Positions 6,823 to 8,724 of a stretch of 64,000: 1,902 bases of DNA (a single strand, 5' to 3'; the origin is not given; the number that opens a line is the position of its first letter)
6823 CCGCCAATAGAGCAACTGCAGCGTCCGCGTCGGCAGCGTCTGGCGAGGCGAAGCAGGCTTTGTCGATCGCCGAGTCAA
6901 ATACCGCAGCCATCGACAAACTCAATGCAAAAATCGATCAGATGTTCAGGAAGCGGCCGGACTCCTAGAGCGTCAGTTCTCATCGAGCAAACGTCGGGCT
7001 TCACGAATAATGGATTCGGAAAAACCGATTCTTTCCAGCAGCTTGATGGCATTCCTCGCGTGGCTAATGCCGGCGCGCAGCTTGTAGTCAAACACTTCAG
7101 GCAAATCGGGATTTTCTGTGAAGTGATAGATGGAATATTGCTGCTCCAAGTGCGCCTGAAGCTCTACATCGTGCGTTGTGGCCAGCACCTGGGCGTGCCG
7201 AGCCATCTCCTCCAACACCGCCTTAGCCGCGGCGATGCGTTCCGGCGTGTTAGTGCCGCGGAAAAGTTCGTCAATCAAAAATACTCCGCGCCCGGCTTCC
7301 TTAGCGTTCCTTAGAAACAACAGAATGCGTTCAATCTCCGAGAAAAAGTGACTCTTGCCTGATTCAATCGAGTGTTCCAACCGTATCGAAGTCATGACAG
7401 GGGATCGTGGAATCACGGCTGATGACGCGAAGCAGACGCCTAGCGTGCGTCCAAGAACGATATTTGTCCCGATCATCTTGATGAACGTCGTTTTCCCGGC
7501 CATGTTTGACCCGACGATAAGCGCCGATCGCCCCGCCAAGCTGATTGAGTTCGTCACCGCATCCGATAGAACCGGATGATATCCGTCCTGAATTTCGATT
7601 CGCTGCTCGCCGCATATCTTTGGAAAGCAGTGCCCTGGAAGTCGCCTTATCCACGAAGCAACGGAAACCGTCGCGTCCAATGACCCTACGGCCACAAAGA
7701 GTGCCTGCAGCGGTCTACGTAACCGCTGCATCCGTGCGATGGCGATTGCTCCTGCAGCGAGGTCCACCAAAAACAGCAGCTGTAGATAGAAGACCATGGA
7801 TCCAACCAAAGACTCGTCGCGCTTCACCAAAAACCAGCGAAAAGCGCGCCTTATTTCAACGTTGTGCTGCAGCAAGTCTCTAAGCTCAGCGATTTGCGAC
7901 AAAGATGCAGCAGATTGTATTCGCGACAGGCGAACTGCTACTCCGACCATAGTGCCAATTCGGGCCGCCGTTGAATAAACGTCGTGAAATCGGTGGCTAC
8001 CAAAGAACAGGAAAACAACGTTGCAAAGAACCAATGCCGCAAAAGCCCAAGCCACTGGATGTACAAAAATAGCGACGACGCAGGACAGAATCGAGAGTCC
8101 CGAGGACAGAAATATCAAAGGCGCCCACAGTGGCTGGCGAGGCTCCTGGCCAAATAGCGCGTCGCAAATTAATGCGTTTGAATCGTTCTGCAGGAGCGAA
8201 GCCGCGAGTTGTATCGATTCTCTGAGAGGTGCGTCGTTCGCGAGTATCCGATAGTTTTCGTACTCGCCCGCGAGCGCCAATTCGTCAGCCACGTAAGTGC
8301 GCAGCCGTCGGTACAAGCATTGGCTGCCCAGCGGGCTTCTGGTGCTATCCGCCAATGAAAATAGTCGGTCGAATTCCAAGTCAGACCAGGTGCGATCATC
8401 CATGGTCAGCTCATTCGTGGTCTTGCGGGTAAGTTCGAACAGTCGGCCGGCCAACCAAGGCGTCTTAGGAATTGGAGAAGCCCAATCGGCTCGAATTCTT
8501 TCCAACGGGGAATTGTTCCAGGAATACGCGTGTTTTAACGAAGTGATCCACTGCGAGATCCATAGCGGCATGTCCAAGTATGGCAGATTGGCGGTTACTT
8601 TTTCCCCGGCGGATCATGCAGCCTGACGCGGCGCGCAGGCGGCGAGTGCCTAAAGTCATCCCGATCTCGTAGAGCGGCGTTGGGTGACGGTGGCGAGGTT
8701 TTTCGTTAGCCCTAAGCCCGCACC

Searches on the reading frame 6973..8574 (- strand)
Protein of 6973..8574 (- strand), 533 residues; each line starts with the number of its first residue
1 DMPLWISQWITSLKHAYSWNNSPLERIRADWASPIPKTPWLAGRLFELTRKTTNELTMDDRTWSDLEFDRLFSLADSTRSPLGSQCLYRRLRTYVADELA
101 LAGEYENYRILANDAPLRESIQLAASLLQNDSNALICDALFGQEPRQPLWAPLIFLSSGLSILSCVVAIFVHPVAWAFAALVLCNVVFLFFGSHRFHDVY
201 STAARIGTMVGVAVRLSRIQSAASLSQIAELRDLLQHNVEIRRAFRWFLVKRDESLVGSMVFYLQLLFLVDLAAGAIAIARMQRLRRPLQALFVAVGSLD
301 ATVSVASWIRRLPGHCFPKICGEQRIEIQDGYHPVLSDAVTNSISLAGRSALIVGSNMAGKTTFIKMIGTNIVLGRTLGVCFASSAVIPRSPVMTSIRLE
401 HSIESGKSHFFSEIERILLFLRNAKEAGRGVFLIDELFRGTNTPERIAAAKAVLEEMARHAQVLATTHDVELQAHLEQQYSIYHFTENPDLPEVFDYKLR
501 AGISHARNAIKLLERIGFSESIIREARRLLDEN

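Call 32: search_protein_families(library=pfam, proteins=[window:6973-8574:-], max_evalue=0.0001)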
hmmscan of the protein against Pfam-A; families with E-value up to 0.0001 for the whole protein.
window:6973-8574:- (533 aa): 1 family
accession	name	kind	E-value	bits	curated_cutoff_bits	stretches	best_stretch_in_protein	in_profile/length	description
PF00488.27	MutS_V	-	6.6e-20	72.3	30.2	1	352-531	2-185/188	MutS domain V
